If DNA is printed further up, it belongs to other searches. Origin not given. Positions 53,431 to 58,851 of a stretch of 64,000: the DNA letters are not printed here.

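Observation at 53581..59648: Sec-secreted Rhs polymorphic toxin with an HExxH-containing tip and an overlapping immunity gene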

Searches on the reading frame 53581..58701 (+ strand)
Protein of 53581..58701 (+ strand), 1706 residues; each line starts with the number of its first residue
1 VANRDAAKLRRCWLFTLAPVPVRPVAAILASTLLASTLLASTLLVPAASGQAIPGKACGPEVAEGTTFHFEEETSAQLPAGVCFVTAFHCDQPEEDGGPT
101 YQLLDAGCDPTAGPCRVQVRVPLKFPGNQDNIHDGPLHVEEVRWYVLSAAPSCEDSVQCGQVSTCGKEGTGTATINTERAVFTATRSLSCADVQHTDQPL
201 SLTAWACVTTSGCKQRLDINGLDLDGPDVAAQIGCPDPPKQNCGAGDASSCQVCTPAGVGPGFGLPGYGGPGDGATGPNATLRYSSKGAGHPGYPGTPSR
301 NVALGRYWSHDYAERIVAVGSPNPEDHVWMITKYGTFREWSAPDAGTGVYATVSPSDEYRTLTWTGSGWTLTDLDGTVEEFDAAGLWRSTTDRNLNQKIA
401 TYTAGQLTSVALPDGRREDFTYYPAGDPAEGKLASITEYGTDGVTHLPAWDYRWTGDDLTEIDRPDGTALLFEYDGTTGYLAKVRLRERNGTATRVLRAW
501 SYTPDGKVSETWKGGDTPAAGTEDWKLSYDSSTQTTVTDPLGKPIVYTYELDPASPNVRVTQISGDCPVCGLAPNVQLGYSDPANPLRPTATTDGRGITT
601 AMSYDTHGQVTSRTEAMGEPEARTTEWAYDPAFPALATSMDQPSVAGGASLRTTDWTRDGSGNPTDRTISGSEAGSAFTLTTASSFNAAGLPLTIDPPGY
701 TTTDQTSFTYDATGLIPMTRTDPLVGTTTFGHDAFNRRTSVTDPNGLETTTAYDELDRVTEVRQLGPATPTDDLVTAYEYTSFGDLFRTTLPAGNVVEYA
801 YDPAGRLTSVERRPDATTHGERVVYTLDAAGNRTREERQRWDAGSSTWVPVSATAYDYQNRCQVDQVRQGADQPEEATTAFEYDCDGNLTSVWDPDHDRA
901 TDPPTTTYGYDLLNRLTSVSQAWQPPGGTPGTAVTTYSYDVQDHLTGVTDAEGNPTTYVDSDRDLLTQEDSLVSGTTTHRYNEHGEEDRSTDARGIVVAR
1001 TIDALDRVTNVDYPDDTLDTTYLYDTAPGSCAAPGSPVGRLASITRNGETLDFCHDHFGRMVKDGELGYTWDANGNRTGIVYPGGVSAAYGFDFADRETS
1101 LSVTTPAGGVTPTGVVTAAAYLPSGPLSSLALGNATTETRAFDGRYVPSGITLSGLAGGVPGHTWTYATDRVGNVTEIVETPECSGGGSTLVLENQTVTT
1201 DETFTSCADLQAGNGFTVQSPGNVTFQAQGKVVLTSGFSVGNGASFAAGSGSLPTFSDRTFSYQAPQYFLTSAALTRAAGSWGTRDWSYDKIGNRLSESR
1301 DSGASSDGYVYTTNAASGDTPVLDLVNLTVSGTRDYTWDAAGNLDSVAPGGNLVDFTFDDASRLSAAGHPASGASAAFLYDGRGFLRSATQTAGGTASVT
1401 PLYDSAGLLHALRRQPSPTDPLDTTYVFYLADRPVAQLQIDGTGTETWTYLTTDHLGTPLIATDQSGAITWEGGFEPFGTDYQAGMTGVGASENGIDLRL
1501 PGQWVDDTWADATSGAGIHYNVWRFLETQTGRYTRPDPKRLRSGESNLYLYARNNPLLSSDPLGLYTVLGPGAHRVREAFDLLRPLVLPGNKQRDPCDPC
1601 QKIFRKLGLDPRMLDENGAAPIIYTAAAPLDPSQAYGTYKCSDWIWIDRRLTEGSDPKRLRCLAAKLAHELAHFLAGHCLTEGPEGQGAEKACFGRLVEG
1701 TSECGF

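Call 3: search_protein_families(library=pfam, proteins=[window:53581-58701:+], max_evalue=0.01)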
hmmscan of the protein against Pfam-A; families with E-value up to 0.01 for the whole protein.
window:53581-58701:+ (1706 aa): 3 families
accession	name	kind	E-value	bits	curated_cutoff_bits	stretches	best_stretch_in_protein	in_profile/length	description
PF05593.20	RHS_repeat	-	9.4e-33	112.4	22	5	732-763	1-32/38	RHS Repeat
PF03527.20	RHS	-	1.1e-06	28.8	27.9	1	1450-1479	3-32/38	RHS protein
PF15283.12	DUF4595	-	0.0039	17.6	34.2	0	972-1025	27-82/202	Domain of unknown function (DUF4595) with porin-like fold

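Call 6: search_protein_families(library=ncbifam, proteins=[window:53581-58701:+], max_evalue=0.01)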
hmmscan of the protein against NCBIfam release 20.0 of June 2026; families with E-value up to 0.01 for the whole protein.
window:53581-58701:+ (1706 aa): 3 families
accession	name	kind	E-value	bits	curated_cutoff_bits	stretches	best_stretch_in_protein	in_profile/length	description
TIGR01643.1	YD_repeat_2x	repeat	3.3e-20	71.7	15.8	3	588-618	6-36/42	YD repeat-containing protein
TIGR03696.1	Rhs_assc_core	domain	2.1e-10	40.9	32.5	1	1496-1565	15-76/76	RHS repeat-associated core domain-containing protein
NF045639.1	GCX_COOH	domain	0.00032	20.4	26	1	1217-1248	12-43/49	3-coathanger stack domain-containing protein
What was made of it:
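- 54451..58065 (+): YD/RHS-repeat shell (aa about 290-1495). Pfam RHS_repeat 9.4e-33 and TIGR01643 3.3e-20 (calls 3, 6).
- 58066..58275 (+): RHS-associated core (aa 1496-1565), ending ...RPDPKRL............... This is the presumed autoproteolytic release site before Y1566. TIGR03696 2.1e-10 at aa 1496-1565 (call 6).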

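Call 39: find_related_loci(query=window:53581-58698:+, collection=genome_contigs, flank=10000)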
Query window:53581-58698:+ (1706 aa) in genome_contigs; peptide patterns used: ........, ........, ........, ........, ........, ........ (x = any residue, [..] = any of these).
17 stretches matched a pattern; 4 encode a relative of the query (tblastn E <= 1e-3); 3 distinct loci.
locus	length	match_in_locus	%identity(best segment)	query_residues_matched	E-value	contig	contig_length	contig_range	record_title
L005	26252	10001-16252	70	22-1706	0e+0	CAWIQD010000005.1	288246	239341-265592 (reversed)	MAG: uncultured Acidobacteriota bacterium isolate MFD01721.bin.1.17 genome assembly, contig: contig_14875, whole genome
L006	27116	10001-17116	65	89-1568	0e+0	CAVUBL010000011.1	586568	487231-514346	MAG: uncultured Acidobacteriota bacterium isolate MFD05684.bin.1.267 genome assembly, contig: contig_28610, whole genome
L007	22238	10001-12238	26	369-1570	4e-12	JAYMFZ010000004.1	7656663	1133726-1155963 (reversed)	Streptomyces sp. WGS_02 scaffold_1, whole genome shotgun sequence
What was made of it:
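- Tried and rejected: It returned related MAGs only (call 39).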

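Call 76: search_solved_structures(query=window:53581-58698:+, max_evalue=0.00001)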
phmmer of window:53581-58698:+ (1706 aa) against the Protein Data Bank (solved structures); distinct sequences matched with E-value up to 0.00001: 5.
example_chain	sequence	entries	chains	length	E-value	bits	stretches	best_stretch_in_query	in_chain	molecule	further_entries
8qja_A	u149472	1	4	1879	4e-21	77.3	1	1335-1564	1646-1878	Putative type VI secretion system YD repeat-containing Rhs element Vgr protein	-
7q97_A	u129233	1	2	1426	2.2e-15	58.2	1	1251-1565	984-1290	Rhs family protein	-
8cp6_B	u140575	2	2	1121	1.3e-14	55.7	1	1402-1565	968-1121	Toxin protein Tse5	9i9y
8h8a_A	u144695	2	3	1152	4.4e-11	44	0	1448-1564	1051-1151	Putative Rhs-family protein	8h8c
8h8b_A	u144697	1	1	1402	4e-10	40.8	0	1284-1565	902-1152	Putative Rhs-family protein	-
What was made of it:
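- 54451..58065 (+): Matches to solved Rhs cocoons 8qja, 7q97, 8cp6 and 8h8a (call 76).
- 58066..58275 (+): PDB Rhs alignments end at 1564/1565 (call 76).
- On Rhs / YD-repeat polymorphic toxin: Solved Rhs chains align up to 1564/1565 (call 76).
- Checked: Solved Rhs structures align up to residue 1564/1565, i.e. DPLGL|Y (call 76).
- Rhs repeats, core and DPLGL end (calls 3, 6, 76).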

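Call 80: search_protein_families(library=pfam, proteins=[L005:1843-2493:+, L005:2949-3797:+, L005:5835-6779:-, L005:7584-8831:+, L005:8911-9693:-, L005:24628-26250:-, L006:2-1123:-, L006:18250-20697:-, L006:22315-23718:+, L006:20879-21646:-], max_evalue=0.001)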
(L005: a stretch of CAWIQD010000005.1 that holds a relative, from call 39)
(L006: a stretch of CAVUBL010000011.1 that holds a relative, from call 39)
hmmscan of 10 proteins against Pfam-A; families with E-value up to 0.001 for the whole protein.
L005:1843-2493:+ (216 aa): 1 family
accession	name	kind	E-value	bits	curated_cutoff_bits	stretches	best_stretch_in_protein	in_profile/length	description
PF00588.24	SpoU_methylase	-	9.4e-23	81.3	29.7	1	67-201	3-141/142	SpoU rRNA Methylase family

L005:2949-3797:+ (282 aa): 1 family
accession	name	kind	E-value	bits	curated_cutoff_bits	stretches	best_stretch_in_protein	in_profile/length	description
PF01262.27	AlaDh_PNT_C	-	1.2e-06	28.6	23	1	110-265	79-210/214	Alanine dehydrogenase/PNT, C-terminal domain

L005:5835-6779:- (314 aa): 1 family
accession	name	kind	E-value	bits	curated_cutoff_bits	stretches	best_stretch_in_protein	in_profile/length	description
PF01555.25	N6_N4_Mtase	-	1.3e-08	35.6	26.7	1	43-271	4-194/221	DNA methylase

L005:7584-8831:+ (415 aa): 6 families
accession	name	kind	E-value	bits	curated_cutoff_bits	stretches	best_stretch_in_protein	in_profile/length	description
PF13424.12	TPR_12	-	1e-09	38.9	30.1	1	204-270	7-75/77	Tetratricopeptide repeat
PF07721.20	TPR_4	-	1.5e-05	25.6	27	0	361-384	2-25/26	Tetratricopeptide repeat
PF07719.23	TPR_2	-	1.5e-05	25.2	27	0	204-231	5-32/34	Tetratricopeptide repeat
PF17874.7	TPR_MalT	-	6.5e-05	22.8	45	0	130-304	54-226/336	MalT-like TPR region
PF00515.34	TPR_1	-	0.0001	22.4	27.8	0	206-226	7-27/34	Tetratricopeptide repeat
PF13176.12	TPR_7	-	0.00013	22.2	27.9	0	205-236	4-35/36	Tetratricopeptide repeat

L005:8911-9693:- (260 aa): 1 family
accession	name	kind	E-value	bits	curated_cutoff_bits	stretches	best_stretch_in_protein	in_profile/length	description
PF04542.20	Sigma70_r2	-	5.8e-11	42.5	24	1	40-98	6-69/71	Sigma-70 region 2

L005:24628-26250:- (540 aa): 3 families
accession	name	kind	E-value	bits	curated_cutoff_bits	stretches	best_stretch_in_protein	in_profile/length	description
PF00205.28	TPP_enzyme_M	-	3.7e-26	91.9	30.4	1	192-316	3-127/137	Thiamine pyrophosphate enzyme, central domain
PF02776.23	TPP_enzyme_N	-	2.1e-25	89.3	26.8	1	2-109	5-107/119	Thiamine pyrophosphate enzyme, N-terminal TPP binding domain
PF02775.26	TPP_enzyme_C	-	2.3e-23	83.1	21.9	1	387-515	9-151/151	Thiamine pyrophosphate enzyme, C-terminal TPP binding domain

L006:2-1123:- (374 aa): 0 families

L006:18250-20697:- (815 aa): 7 families
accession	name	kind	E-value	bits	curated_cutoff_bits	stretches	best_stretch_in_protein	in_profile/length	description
PF21804.3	Transposase_29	-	2.1e-71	241.3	27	1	243-787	6-560/562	Transposase protein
PF13518.12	HTH_28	-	2.6e-12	47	25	1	89-124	14-49/52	Helix-turn-helix domain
PF13551.12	HTH_29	-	1.3e-11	44.9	28.1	1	87-127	12-54/64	Winged helix-turn helix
PF13384.12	HTH_23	-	7.9e-11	41.9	24.6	1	89-119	19-49/50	Homeodomain-like domain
PF08281.18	Sigma70_r4_2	-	2.1e-06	27.7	25.7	1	145-170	24-49/54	Sigma-70, region 4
PF13412.12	HTH_24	-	0.00023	21.1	21.9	0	146-171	16-41/48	Winged helix-turn-helix DNA-binding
PF13730.12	HTH_36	-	0.0004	20.6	25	0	86-113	24-51/55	Helix-turn-helix domain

L006:22315-23718:+ (467 aa): 2 families
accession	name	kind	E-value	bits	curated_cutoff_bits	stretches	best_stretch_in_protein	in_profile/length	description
PF12588.13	PSDC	-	2.1e-38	132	23.4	1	56-204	2-138/138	Phophatidylserine decarboxylase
PF02666.20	PS_Dcarbxylase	-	9.9e-36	123.7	22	1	242-440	2-179/198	Phosphatidylserine decarboxylase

L006:20879-21646:- (255 aa): 1 family
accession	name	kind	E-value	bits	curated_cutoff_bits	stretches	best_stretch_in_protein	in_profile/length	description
PF13884.11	Peptidase_S74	-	8.7e-08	32.8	22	1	150-198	1-52/58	Chaperone of endosialidase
